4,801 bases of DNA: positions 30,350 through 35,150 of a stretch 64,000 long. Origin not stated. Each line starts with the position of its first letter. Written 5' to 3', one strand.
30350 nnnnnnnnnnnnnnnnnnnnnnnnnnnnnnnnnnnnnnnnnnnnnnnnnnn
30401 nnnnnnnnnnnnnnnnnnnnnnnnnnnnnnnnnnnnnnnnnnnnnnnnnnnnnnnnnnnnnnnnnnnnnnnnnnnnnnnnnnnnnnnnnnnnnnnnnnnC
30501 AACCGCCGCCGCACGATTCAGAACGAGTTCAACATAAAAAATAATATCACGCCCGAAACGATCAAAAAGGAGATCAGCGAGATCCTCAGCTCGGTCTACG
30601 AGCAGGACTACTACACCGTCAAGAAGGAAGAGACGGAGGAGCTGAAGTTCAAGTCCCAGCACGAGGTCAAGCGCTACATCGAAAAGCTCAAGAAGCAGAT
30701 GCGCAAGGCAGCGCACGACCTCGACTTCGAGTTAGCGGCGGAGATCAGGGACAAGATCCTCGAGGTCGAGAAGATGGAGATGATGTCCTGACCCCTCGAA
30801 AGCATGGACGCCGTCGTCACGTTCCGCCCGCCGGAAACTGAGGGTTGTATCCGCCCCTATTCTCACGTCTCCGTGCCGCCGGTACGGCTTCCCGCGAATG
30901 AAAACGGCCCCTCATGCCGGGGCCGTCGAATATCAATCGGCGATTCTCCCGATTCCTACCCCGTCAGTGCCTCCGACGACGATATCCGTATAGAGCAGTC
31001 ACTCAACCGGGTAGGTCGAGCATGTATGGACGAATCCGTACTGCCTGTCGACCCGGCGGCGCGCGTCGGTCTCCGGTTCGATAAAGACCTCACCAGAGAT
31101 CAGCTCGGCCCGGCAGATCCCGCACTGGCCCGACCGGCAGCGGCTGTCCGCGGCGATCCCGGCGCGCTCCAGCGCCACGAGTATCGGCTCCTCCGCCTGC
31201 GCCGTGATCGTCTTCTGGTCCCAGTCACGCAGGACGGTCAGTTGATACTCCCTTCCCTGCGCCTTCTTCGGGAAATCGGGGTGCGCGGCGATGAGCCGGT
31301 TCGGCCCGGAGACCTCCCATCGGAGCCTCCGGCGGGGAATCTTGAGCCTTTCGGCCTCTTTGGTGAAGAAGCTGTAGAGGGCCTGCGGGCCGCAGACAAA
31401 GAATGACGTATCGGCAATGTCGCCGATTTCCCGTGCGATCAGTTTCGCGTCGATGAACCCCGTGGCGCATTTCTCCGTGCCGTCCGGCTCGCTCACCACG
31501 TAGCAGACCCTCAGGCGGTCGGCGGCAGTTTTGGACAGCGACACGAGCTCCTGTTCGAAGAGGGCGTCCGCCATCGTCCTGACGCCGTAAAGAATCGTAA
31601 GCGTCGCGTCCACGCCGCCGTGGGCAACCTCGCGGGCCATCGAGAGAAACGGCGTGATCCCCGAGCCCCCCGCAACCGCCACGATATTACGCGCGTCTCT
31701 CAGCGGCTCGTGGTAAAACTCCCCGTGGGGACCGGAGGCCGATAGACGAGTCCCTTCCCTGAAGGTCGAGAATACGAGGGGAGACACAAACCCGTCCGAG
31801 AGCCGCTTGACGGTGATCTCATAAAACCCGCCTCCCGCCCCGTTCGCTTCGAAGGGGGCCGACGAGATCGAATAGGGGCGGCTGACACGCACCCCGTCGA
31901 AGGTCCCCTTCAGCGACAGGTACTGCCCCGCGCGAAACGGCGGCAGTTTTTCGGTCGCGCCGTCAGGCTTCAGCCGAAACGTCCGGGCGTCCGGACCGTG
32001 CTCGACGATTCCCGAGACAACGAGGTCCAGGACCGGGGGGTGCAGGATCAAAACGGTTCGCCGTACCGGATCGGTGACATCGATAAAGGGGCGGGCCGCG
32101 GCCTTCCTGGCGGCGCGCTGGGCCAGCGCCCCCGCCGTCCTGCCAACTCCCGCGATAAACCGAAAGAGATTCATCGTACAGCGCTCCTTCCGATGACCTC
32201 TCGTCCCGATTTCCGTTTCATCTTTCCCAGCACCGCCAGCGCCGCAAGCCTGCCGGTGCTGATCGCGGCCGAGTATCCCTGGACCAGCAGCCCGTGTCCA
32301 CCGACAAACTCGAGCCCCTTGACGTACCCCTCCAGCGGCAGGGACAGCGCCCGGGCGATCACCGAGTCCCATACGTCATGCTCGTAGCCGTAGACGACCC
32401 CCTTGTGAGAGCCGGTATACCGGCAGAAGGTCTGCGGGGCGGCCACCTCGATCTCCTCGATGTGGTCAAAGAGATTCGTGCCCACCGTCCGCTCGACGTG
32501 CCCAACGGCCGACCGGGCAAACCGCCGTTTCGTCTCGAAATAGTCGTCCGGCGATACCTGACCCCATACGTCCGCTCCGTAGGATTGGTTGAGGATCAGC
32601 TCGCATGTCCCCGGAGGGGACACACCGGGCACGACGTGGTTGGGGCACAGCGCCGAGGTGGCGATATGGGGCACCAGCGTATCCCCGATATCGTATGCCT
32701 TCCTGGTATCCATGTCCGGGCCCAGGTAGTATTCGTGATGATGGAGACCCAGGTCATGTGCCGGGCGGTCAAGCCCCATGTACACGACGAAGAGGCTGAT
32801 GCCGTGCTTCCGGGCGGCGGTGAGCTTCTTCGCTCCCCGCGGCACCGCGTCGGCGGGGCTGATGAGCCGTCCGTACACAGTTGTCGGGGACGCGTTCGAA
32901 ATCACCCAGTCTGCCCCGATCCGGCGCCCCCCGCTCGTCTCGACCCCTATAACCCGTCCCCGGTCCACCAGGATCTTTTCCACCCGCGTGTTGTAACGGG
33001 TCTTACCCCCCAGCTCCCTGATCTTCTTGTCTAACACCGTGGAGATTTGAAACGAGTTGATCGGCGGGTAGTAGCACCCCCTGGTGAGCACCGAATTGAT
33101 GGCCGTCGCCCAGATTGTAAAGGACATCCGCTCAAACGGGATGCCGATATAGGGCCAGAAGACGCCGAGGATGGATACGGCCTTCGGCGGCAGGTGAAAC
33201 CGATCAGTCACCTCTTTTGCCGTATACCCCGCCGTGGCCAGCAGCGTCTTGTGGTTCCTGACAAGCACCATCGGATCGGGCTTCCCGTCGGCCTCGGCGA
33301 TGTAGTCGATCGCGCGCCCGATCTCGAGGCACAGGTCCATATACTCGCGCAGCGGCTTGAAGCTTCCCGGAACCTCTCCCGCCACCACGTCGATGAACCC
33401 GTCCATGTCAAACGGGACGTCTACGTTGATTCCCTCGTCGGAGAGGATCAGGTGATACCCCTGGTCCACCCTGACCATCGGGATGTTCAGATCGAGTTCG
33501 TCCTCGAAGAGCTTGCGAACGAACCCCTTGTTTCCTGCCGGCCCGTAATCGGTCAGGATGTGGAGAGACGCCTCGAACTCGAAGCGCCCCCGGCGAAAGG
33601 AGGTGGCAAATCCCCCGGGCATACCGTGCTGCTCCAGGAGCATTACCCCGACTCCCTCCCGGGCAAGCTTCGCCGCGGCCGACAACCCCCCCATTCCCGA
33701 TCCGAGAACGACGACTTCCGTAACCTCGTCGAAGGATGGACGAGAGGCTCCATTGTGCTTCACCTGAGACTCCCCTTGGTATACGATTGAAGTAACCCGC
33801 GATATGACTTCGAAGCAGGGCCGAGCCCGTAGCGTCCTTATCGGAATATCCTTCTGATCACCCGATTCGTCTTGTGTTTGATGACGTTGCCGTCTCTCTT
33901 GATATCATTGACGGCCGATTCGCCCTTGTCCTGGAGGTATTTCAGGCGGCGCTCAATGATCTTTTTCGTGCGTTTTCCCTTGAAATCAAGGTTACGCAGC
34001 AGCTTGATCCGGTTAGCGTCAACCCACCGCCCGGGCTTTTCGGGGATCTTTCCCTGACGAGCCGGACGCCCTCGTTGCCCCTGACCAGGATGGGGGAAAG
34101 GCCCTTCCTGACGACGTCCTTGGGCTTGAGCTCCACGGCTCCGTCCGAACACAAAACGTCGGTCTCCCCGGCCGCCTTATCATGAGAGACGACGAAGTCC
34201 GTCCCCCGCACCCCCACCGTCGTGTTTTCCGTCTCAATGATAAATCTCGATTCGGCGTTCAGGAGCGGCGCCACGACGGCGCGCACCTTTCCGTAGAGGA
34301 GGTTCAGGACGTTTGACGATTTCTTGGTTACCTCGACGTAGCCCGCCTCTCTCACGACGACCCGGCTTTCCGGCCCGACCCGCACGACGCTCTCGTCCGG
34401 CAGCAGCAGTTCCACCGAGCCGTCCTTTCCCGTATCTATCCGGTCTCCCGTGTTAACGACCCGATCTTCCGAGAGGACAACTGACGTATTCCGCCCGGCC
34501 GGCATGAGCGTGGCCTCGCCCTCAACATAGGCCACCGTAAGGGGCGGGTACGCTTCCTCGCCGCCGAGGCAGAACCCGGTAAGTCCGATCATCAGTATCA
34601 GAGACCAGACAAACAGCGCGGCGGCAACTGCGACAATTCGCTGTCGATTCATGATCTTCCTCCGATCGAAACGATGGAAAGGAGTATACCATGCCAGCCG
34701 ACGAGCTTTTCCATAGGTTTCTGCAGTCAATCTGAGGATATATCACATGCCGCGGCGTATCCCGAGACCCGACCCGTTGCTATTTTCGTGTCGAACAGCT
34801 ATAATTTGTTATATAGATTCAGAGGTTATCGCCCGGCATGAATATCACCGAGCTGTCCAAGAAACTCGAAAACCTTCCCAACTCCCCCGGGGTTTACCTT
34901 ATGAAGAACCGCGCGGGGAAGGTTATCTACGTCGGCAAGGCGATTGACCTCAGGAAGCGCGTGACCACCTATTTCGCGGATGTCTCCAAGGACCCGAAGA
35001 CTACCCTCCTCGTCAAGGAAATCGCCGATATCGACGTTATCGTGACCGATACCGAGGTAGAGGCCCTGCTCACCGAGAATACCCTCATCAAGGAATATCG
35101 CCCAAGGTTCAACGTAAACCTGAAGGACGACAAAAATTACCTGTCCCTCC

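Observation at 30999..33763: CrtI-family flavoenzyme translationally coupled to its own PDR-type FNR/[2Fe-2S] reductase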

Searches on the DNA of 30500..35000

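Call 77: search_rna_families(source=window, start=30500, end=35000, threshold=evalue, max_evalue=0.1)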
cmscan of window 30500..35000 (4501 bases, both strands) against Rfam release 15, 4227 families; matches with E-value up to 0.1: 0.
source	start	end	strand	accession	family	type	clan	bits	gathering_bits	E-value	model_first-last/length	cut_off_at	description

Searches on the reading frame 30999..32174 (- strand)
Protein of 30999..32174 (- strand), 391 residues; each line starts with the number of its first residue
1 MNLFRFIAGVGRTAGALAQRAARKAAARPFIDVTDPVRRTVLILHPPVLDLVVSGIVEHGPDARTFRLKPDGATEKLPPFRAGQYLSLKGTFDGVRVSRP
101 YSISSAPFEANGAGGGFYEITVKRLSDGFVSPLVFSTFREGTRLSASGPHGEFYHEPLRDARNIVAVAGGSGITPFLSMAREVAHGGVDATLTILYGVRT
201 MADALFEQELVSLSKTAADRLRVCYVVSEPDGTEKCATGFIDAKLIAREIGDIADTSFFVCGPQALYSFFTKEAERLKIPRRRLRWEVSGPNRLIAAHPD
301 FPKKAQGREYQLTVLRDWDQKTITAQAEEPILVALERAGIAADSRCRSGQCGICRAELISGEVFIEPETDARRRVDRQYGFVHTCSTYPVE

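Call 5: search_protein_families(library=pfam, proteins=[window:30999-32174:-], max_evalue=0.01)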
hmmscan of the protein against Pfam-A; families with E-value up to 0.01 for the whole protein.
window:30999-32174:- (391 aa): 4 families
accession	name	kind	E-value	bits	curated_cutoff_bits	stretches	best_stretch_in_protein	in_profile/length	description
PF00175.26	NAD_binding_1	-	5.2e-19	69.3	22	1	167-269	2-106/109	Oxidoreductase NAD-binding domain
PF00111.32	Fer2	-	5.3e-11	42.7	21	1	321-389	8-76/77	2Fe-2S iron-sulfur cluster binding domain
PF00970.30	FAD_binding_6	-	2e-09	38.1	21.1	1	57-154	8-99/99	Oxidoreductase FAD-binding domain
PF08030.17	NAD_binding_6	-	0.00043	20.8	22.2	0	162-184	2-24/156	Ferric reductase NAD binding domain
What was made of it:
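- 30999..32174 (-): FNR-like flavin/NAD(P)H reductase with C-terminal plant-type [2Fe-2S] domain, 391 aa; the electron-donor component. Pfam FAD_binding_6 (57-154), NAD_binding_1 (167-269) and Fer2 (321-389) (call 5).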

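Call 6: search_protein_families(library=ncbifam, proteins=[window:30999-32174:-], max_evalue=0.01)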
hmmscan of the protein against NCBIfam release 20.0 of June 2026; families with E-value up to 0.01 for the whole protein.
window:30999-32174:- (391 aa): 25 families
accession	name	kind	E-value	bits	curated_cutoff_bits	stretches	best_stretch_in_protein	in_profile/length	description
TIGR02160.1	PA_CoA_Oxy5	hypoth_equivalog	3e-39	134.8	420.8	1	79-390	32-343/352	1,2-phenylacetyl-CoA epoxidase subunit PaaE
NF007964.0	PRK10684.1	equivalog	6.9e-36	123.8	383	1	53-387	14-324/333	NADH oxidoreductase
NF009805.0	PRK13289.1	equivalog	1e-30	107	432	1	64-293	170-396/399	NO-inducible flavohemoprotein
NF040810.1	BenC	equivalog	6.1e-28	97.9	430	1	65-268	119-309/333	benzoate 1,2-dioxygenase electron transfer component BenC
NF045803.1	MethMoxFADbindMmoC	equivalog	1.8e-27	96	500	2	68-284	128-335/343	aromatic/alkene monooxygenase hydroxylase FAD-binding subunit MmoC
NF058606.1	GlBtMonoRdsGbcB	equivalog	2.2e-27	95.9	500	1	60-389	25-354/362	glycine betaine monooxygenase reductase subunit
NF008822.0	PRK11872.1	equivalog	1.8e-20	73.3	402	1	66-266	124-312/341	anthranilate 1,2-dioxygenase electron transfer component AntC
TIGR01941.1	nqrF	equivalog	4.8e-13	48.8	295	1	124-279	236-393/405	NADH:ubiquinone reductase (Na(+)-transporting) subunit F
NF005963.0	PRK08051.1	equivalog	3e-12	46.3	230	1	79-265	30-205/233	NAD(P)H-flavin reductase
TIGR02911.1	sulfite_red_B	equivalog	4.2e-12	45.7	288.6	1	96-273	38-208/261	anaerobic sulfite reductase subunit AsrB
NF004317.0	PRK05713.1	equivalog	1.9e-11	43.8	338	2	58-229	101-259/312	iron-sulfur-binding ferredoxin reductase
NF006220.0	PRK08345.1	subfamily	1.7e-10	40.6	395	1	78-276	41-238/294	cytochrome-c3 hydrogenase subunit gamma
NF000796.0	PRK00054.1-1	equivalog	3.6e-10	39.5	224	1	55-268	10-183/254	dihydroorotate dehydrogenase electron transfer subunit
NF052252.1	flav_redu_LuxG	exception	8.8e-10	38.1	340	1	79-266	27-205/232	flavin mononucleotide reductase LuxG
NF008178.0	PRK10926.1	equivalog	1.4e-09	37.5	390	1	78-242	29-186/248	ferredoxin--NADP(+) reductase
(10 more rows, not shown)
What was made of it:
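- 30999..32174 (-): Below all NCBIfam cut-offs (call 6).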

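Call 12: search_solved_structures(query=window:30999-32174:-, max_evalue=0.001)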
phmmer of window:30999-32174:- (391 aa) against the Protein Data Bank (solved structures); distinct sequences matched with E-value up to 0.001: 92 (the best 60 are shown).
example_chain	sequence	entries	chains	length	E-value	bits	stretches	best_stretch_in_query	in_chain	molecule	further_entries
2eix_A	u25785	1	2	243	3.7e-17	65.6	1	75-268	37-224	NADH-cytochrome b5 reductase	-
1krh_A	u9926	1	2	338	1.4e-15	60.4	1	65-217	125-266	Benzoate 1,2-Dioxygenase Reductase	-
7c3a_A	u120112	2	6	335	1.5e-15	60.3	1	114-282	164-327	Ferredoxin reductase component of carbazole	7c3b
5ogx_A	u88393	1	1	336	1.5e-15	60.3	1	22-287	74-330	Cytochrome P450 reductase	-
7rom_A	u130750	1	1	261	5.5e-14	55.2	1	80-272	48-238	NADH-cytochrome b5 reductase 1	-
2pia_A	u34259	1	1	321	2.6e-13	52.9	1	63-212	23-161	PHTHALATE DIOXYGENASE REDUCTASE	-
4wqm_A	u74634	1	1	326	2.9e-13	52.8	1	106-269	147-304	Toluene-4-monooxygenase electron transfer component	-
3ozu_A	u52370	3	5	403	4.5e-12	48.9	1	76-292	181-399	Flavohemoprotein | Flavohemoglobin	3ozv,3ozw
1cqx_A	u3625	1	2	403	5.1e-12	48.7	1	76-292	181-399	FLAVOHEMOPROTEIN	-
5yly_A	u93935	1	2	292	6.4e-12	48.4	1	155-269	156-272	Nitrate reductase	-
4eh1_A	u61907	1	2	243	7e-12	48.2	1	77-297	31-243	Flavohemoprotein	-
1tvc_A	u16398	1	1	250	8.1e-12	48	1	67-272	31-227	METHANE MONOOXYGENASE COMPONENT C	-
6laa_A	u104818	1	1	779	1.8e-11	46.9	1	98-377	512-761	Cytochrome P450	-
6kbh_A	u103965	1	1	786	8.8e-11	44.6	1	51-364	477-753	Cytochrome P450 monooxygenase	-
1qx4_A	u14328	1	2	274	9.5e-10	41.2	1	81-283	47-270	NADH-cytochrome b5 reductase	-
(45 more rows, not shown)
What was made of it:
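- Closest known: PDR-type FNR-[2Fe-2S] reductases. Same: PDB hits include 2pia, 1krh, 6laa and 6kbh (call 12).
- The FNR-[2Fe-2S] domain order is typical of oxygenase reductases such as PDR, BenC, MmoC and CYP116B, which appear among the PDB and NCBIfam hits (calls 6, 12).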

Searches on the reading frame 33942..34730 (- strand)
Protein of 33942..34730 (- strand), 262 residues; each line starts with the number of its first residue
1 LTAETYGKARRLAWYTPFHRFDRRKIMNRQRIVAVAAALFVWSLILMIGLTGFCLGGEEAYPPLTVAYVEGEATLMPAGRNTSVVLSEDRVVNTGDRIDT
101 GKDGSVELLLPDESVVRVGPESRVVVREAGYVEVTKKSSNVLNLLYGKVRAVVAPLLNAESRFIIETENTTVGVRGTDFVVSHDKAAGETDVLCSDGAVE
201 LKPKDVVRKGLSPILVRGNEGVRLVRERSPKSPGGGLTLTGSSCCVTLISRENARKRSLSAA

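Call 5: search_protein_families(library=pfam, proteins=[window:33942-34730:-], max_evalue=0.01)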
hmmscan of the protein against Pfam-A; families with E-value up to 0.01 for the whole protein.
window:33942-34730:- (262 aa): 1 family
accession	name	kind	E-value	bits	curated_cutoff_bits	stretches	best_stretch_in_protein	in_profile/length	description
PF04773.18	FecR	-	6.4e-17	62.2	24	1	96-200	1-97/97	FecR protein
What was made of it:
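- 33942..34730 (-): FecR-domain protein with an N-terminal TM segment; an upstream neighbour specific to this lineage and not part of the conserved module. Pfam FecR (call 5).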

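Call 6: search_protein_families(library=ncbifam, proteins=[window:33942-34730:-], max_evalue=0.01)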
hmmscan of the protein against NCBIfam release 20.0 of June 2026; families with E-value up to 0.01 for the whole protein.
window:33942-34730:- (262 aa): 4 families
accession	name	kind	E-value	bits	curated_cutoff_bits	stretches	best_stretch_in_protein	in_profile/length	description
NF047849.1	Lsa33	exception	2.4e-16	59.8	420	1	69-206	35-169/310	surface adhesin Lsa33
NF033165.1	lipo_LipL45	exception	5.9e-11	42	350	1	90-226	65-198/391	lipoprotein LipL45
NF033682.1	retention_LapA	subfamily_domain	1.9e-05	24.9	50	1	65-142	5-82/145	retention module-containing protein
NF047876.1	Lsa19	exception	0.0087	15.8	250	0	64-205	11-140/182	adhesin Lsa19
